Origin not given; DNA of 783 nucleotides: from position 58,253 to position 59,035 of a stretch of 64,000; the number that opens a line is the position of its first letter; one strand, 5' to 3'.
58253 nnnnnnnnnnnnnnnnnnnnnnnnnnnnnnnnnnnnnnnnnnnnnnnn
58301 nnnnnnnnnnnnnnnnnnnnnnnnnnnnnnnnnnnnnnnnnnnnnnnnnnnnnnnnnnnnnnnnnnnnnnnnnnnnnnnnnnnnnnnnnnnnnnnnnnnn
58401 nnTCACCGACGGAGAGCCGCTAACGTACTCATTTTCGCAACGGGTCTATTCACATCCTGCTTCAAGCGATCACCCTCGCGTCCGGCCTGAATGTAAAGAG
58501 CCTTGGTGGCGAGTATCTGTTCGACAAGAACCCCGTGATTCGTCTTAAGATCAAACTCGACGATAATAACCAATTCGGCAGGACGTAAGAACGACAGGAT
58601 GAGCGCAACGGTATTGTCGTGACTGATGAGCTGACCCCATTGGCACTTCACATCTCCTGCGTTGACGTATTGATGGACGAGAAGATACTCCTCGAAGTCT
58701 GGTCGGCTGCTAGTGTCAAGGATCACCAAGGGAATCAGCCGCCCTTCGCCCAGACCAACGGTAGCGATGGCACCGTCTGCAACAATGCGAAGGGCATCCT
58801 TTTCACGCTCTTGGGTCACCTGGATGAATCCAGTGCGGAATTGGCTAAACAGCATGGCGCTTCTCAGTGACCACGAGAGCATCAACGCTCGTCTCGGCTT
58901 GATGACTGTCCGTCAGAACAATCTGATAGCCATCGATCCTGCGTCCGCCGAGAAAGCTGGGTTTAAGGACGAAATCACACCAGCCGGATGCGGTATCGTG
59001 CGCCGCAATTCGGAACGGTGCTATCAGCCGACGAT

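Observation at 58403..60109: Three translationally coupled genes of unknown function in a low-GC island: candidate uncharacterised defence/toxin cassette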

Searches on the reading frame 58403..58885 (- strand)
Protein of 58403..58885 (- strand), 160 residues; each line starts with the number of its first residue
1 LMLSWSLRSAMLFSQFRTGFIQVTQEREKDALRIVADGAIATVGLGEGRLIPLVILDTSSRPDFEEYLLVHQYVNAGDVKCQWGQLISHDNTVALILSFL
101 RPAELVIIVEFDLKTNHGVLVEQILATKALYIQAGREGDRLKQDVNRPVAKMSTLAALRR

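Call 4: search_protein_families(library=pfam, proteins=[window:58403-58885:-], max_evalue=0.1)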
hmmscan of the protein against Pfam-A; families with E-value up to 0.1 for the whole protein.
window:58403-58885:- (160 aa): 0 families

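Call 5: search_protein_families(library=padloc, proteins=[window:58403-58855:-], max_evalue=1)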
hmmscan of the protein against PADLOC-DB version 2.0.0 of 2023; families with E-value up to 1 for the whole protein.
window:58403-58855:- (150 aa): 0 families

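Call 6: search_protein_families(library=ncbifam, proteins=[window:58403-58855:-], max_evalue=1)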
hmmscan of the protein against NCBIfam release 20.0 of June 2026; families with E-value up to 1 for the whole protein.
window:58403-58855:- (150 aa): 0 families

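Call 7: search_protein_families(library=phrogs, proteins=[window:58403-58855:-], max_evalue=1)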
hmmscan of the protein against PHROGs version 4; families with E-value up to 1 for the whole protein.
window:58403-58855:- (150 aa): 0 families

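Call 13: find_homologous_proteins(query=window:58403-58855:-, max_evalue=0.001)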
Query window:58403-58855:- (150 aa): 115 proteins with E <= 0.001 among 304 candidates.
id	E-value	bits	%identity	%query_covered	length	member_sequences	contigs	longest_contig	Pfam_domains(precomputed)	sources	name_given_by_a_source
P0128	1.4e-90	318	100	100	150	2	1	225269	-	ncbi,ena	-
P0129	5.2e-72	258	87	92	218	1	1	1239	-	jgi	jgi:hypothetical protein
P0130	4.0e-70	252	83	92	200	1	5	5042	-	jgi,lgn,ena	jgi:hypothetical protein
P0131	4.2e-68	245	82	92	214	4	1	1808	-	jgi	jgi:hypothetical protein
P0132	3.0e-67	243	82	92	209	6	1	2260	-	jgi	jgi:hypothetical protein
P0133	5.1e-67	242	83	91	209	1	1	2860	-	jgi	jgi:hypothetical protein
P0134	2.0e-65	237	79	92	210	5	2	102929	-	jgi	jgi:hypothetical protein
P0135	2.1e-65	237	79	92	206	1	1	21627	-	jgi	jgi:hypothetical protein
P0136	3.3e-65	236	79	92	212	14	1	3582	-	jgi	jgi:hypothetical protein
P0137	6.0e-65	235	78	92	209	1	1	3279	-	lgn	-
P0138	1.1e-64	234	79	92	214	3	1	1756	-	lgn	-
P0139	1.6e-64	234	78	92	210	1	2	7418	-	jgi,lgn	jgi:hypothetical protein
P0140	2.0e-64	234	78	92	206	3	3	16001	-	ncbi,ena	ncbi:MAG: hypothetical protein ACLP1D_04770 [Xanthobacteraceae bacterium]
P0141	2.2e-64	233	80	92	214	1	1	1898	-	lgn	-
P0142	2.4e-64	233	78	92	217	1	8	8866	-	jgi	jgi:hypothetical protein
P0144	2.8e-64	233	80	92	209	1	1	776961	-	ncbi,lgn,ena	-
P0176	2.9e-42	162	55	88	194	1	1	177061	-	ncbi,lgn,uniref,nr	ncbi:hypothetical protein [Nitrospirillum amazonense]|uniref:hypothetical protein n=1 Tax=Nitrospiri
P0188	3.2e-37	145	56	88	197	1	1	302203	-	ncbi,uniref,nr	ncbi:hypothetical protein [Geomonas anaerohicana]|uniref:Uncharacterized protein n=1 Tax=Geomonas an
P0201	5.5e-34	135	56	81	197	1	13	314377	-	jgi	jgi:hypothetical protein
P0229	1.4e-27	114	51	81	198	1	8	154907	-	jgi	jgi:hypothetical protein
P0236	2.9e-25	107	50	75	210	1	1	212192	-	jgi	jgi:hypothetical protein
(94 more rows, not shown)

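Call 23: find_related_loci(query=A3, collection=metagenome_contigs, flank=6000)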
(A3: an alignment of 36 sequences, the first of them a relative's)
Query A3 (218 aa) in metagenome_contigs; peptide patterns used: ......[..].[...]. (x = any residue, [..] = any of these).
48 stretches matched a pattern; 44 encode a relative of the query (tblastn E <= 1e-3); 44 distinct loci.
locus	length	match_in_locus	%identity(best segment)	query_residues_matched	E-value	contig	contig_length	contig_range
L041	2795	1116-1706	89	1-197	7e-122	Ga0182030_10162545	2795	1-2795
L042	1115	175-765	87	1-197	8e-124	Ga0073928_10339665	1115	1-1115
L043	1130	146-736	87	1-197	1e-123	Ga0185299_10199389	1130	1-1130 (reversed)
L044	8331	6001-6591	84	1-197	4e-111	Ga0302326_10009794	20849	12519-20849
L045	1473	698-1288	83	1-197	3e-119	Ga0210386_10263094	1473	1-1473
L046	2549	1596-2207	75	3-206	4e-103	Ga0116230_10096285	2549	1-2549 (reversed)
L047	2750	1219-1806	72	1-199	2e-95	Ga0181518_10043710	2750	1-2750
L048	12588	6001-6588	72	1-199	3e-93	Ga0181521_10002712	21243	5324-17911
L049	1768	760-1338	71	1-195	5e-95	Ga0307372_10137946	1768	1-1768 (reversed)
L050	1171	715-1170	72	1-154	2e-73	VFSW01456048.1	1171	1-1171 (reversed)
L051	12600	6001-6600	51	3-198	4e-62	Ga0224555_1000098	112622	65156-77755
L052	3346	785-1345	51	7-195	8e-62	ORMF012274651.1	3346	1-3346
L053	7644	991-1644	43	6-218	2e-55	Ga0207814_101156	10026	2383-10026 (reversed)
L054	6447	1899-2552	43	6-218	2e-55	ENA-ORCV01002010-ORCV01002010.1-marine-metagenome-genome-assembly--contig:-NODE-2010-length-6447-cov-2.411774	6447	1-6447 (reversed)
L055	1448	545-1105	47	11-199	3e-57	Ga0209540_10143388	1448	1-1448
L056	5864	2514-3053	49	18-199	5e-55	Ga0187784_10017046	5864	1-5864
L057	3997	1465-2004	51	18-199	2e-55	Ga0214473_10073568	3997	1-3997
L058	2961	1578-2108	56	18-195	2e-55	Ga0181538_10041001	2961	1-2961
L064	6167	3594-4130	52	24-203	6e-54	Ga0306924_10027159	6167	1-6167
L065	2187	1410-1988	50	7-200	3e-54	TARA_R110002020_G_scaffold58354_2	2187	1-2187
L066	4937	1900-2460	47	11-199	3e-53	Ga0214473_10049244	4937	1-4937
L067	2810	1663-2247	46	4-200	4e-52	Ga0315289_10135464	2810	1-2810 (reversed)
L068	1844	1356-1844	51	21-185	2e-51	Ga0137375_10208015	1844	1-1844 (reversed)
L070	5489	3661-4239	43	9-201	8e-48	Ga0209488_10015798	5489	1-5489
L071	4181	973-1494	44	20-195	6e-48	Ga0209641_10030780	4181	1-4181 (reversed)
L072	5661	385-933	39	11-195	5e-43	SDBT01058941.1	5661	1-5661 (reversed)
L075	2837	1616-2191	35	5-198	3e-38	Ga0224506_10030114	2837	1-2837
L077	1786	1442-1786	51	13-128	7e-33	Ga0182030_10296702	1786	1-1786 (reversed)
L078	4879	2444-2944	36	22-190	3e-32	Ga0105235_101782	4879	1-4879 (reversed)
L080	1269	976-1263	55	11-106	1e-26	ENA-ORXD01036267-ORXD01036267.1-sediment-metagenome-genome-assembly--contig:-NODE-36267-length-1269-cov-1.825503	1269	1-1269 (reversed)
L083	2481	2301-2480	72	1-61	1e-21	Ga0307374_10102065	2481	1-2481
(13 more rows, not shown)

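Call 32: search_protein_families(library=pfam, proteins=[L044:3866-4693:+, L083:910-1698:+, L066:1-969:+, L057:313-828:+, L067:69-908:+, L075:98-988:+, L078:1169-1735:+, L064:1236-2879:+, L080:1-276:+, L077:3-560:+], max_evalue=0.05)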
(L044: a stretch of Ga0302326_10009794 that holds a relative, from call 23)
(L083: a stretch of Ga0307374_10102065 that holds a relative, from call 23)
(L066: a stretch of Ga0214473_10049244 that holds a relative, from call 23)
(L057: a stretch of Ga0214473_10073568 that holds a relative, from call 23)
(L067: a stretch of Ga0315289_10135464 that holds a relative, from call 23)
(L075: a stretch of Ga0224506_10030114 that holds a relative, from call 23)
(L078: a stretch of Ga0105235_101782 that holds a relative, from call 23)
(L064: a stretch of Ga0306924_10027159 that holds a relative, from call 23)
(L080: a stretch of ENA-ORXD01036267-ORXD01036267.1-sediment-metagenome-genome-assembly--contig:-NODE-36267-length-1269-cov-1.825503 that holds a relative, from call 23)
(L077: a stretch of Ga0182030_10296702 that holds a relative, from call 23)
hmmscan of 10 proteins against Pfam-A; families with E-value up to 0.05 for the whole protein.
L044:3866-4693:+ (276 aa): 2 families
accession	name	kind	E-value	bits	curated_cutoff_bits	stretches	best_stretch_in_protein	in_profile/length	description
PF14355.11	Abi_C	-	2.7e-10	40.7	24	1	183-252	2-81/83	Abortive infection C-terminus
PF09627.16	PrgU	-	0.038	14.4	25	0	168-229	6-64/106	PrgU-like protein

L083:910-1698:+ (263 aa): 1 family
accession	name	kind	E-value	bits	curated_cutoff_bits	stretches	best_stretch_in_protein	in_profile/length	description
PF13676.11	TIR_2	-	1.5e-12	48.5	28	1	117-220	1-109/122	TIR domain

L066:1-969:+ (323 aa): 1 family
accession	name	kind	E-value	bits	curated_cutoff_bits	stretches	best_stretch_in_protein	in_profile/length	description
PF08756.15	YfkB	-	0.013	15.7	25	0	137-217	12-90/151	YfkB-like domain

L057:313-828:+ (172 aa): 0 families

L067:69-908:+ (280 aa): 0 families

L075:98-988:+ (297 aa): 1 family
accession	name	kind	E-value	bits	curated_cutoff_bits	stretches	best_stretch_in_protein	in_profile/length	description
PF17020.10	DUF5097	-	0.031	15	29.7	0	85-113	45-73/119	Domain of unknown function (DUF5097)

L078:1169-1735:+ (189 aa): 0 families

L064:1236-2879:+ (548 aa): 4 families
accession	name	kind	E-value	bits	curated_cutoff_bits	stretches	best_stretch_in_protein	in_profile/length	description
PF00580.27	UvrD-helicase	-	1.4e-11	45.1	23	1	152-232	176-260/271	UvrD/REP helicase N-terminal domain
PF13245.12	AAA_19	-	2.2e-05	25.1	25.1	1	162-224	72-131/134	AAA domain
PF13361.12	UvrD_C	-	0.0038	17.1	25.6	0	449-514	277-347/350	UvrD-like helicase C-terminal domain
PF01443.25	Viral_helicase1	-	0.037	14.3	21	0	178-257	51-129/228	Viral superfamily 1 RNA helicase core domain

L080:1-276:+ (92 aa): 0 families

L077:3-560:+ (186 aa): 3 families
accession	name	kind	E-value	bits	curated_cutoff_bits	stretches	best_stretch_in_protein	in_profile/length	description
PF13676.11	TIR_2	-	5.7e-26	91.8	28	1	56-178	2-122/122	TIR domain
PF01582.25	TIR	-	1.7e-09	38.2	21.3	1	60-168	11-118/179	TIR domain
PF08937.16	ThsB_TIR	-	0.02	15.7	21.2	1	92-136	45-86/100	Thoeris protein ThsB, TIR-like domain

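Call 33: predict_structure(alignment_id=A3)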
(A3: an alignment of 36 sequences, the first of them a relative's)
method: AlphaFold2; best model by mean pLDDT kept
length: 218 residues; sequences in the alignment: 36
mean_pLDDT: 89.2   pTM: 0.81
mean pLDDT of the five models: 89.2, 89.0, 88.1, 87.9, 86.3
residues with pLDDT >= 90: 160; 70-90: 34; 50-70: 20; < 50: 4
segments of 3 or more residues with pLDDT < 50: 1-4
pLDDT, mean of each block of 10 residues (from residue 1): 60 92 97 84 97 96 92 94 97 96 96 95 97 94 93 92 97 97 90 64 71 66
secondary structure, 60 per line:
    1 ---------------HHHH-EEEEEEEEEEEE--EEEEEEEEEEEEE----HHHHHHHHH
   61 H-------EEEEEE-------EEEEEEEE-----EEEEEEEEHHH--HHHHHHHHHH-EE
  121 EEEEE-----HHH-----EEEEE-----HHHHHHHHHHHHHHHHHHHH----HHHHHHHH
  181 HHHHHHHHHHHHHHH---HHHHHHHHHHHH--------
elements in order: H16-19 E21-32 E35-47 H52-61 E69-74 E82-89 E95-102 H108-117 E119-125 E139-143 H149-168 H173-195 H199-210

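Call 36: fold_search(model_id=the predicted structure, library=pdb)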
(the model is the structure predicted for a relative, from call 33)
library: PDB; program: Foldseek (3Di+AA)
matches with E <= 10: 738; with E <= 0.001: 0
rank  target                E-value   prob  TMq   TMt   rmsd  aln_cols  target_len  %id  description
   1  9y9z_21               5.2e-02  0.11  0.17  0.17  16.6       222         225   13  Cryo-EM structure of conoid fiber from Toxoplasma gondii (24-nm repeat) (released 2025-12-03)
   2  8g2q_C                9.0e-02  0.07  0.12  0.09  17.5       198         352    8  Structure of Ternary Complex of mouse cGAS with dsDNA and Bound GTP (released 2024-06-19)
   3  3thr_C                9.6e-02  0.10  0.12  0.10  15.6       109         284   13  Crystal structure of rat native liver Glycine N-methyltransferase complexed with 5-methyltetrahydrofolate monoglutamat (released 2011-11-16)
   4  2idj_B                1.1e-01  0.10  0.12  0.10  15.3        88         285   15  Crystal Structure of Rat Glycine N-Methyltransferase Apoprotein, Monoclinic Form (released 2006-12-19)
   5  7uyq_C                1.1e-01  0.07  0.13  0.09  17.0       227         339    9  Structure of GTP binds to Cyclic GMP AMP synthase (cGAS) through Mg coordination (released 2023-05-10)
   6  3f6g_A                1.4e-01  0.20  0.17  0.26  12.0       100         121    7  Crystal structure of the regulatory domain of LiCMS in complexed with isoleucine - type II (released 2009-04-21)
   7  3f6g_B                1.7e-01  0.14  0.16  0.25  12.0        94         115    7  Crystal structure of the regulatory domain of LiCMS in complexed with isoleucine - type II (released 2009-04-21)
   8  8g10_C                1.7e-01  0.06  0.11  0.08  15.2       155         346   10  Structure of Ternary Complex of cGAS with dsDNA and Bound ITP and GTP (released 2024-05-22)
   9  8sj2_C                1.9e-01  0.06  0.12  0.09  14.5       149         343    9  Structure of ternary complex of cGAS with dsDNA and bound ATP and 2'-dGTP (released 2024-04-24)
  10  3thr_A                2.0e-01  0.04  0.10  0.08  15.3       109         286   14  Crystal structure of rat native liver Glycine N-methyltransferase complexed with 5-methyltetrahydrofolate monoglutamat (released 2011-11-16)
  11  6cfw_K                2.2e-01  0.13  0.15  0.18  13.1        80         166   11  cryoEM structure of a respiratory membrane-bound hydrogenase (released 2018-05-23)
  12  4k97_A                2.2e-01  0.06  0.12  0.08  15.4       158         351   11  Structure of Ternary Complex of cGAS with dsDNA and Bound ATP (released 2013-05-15)
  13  8shu                  2.4e-01  0.06  0.12  0.07  14.9       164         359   11  Structure of mouse cGAS (released 2024-04-24)
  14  2idj_D                2.5e-01  0.08  0.12  0.10  15.3        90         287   13  Crystal Structure of Rat Glycine N-Methyltransferase Apoprotein, Monoclinic Form (released 2006-12-19)
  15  1r74_B                2.5e-01  0.06  0.11  0.10  15.0        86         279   13  Crystal Structure of Human Glycine N-Methyltransferase (released 2004-09-21)
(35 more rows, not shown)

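Call 37: find_encoding_contigs(protein=P0188, flank=7000, max_places=2)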
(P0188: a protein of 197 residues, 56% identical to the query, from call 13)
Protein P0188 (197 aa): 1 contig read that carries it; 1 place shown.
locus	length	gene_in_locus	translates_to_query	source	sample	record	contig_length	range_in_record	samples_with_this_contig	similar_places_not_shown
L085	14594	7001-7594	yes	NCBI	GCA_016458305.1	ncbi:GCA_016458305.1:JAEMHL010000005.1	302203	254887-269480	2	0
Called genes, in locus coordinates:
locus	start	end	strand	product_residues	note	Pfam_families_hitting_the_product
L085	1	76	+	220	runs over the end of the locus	PF00702:Hydrolase, PF12710:HAD, PF13419:HAD_2, PF13242:Hydrolase_like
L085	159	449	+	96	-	PF04316:FlgM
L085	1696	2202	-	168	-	PF04002:RadC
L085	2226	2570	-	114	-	-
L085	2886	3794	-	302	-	PF08401:ArdcN, PF18818:MPTase-PolyVal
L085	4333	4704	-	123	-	PF02498:Bro-N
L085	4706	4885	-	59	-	PF12728:HTH_17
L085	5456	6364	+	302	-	PF04471:Mrr_cat (weak)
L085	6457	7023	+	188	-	-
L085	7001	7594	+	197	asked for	-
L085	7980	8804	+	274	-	PF00089:Trypsin (weak), PF13365:Trypsin_2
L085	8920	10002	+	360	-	PF16289:PIN_12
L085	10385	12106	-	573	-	PF01935:DUF87, PF05872:HerA_C (faint), PF12846:AAA_10 (faint)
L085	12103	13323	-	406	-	PF13289:SIR2_2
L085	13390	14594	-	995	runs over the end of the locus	PF04313:HSDR_N, PF00270:DEAD (faint), PF04851:ResIII, PF18766:SWI2_SNF2, PF22679:T1R_D3-like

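Call 38: find_encoding_contigs(protein=P0176, flank=7000, max_places=2)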
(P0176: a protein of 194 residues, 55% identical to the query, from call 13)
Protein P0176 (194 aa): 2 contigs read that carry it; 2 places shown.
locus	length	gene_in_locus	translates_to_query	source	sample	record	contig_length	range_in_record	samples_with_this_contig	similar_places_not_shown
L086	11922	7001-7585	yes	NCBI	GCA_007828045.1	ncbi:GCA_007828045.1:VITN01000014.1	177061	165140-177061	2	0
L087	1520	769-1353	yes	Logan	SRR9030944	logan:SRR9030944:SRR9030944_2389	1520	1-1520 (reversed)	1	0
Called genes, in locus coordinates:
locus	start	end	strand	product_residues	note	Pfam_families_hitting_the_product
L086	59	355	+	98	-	-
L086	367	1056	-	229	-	PF01170:UPF0020 (faint), PF01555:N6_N4_Mtase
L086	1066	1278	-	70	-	-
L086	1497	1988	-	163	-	-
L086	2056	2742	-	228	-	-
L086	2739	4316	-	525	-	PF12696:TraG-D_C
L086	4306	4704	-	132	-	-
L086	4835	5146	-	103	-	PF27190:KlcB_3rd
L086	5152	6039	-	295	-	PF08401:ArdcN, PF18818:MPTase-PolyVal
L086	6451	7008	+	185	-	-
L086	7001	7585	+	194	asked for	-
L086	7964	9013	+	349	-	PF14022:DUF4238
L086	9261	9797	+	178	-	-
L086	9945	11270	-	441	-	-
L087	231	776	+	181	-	-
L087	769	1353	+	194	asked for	-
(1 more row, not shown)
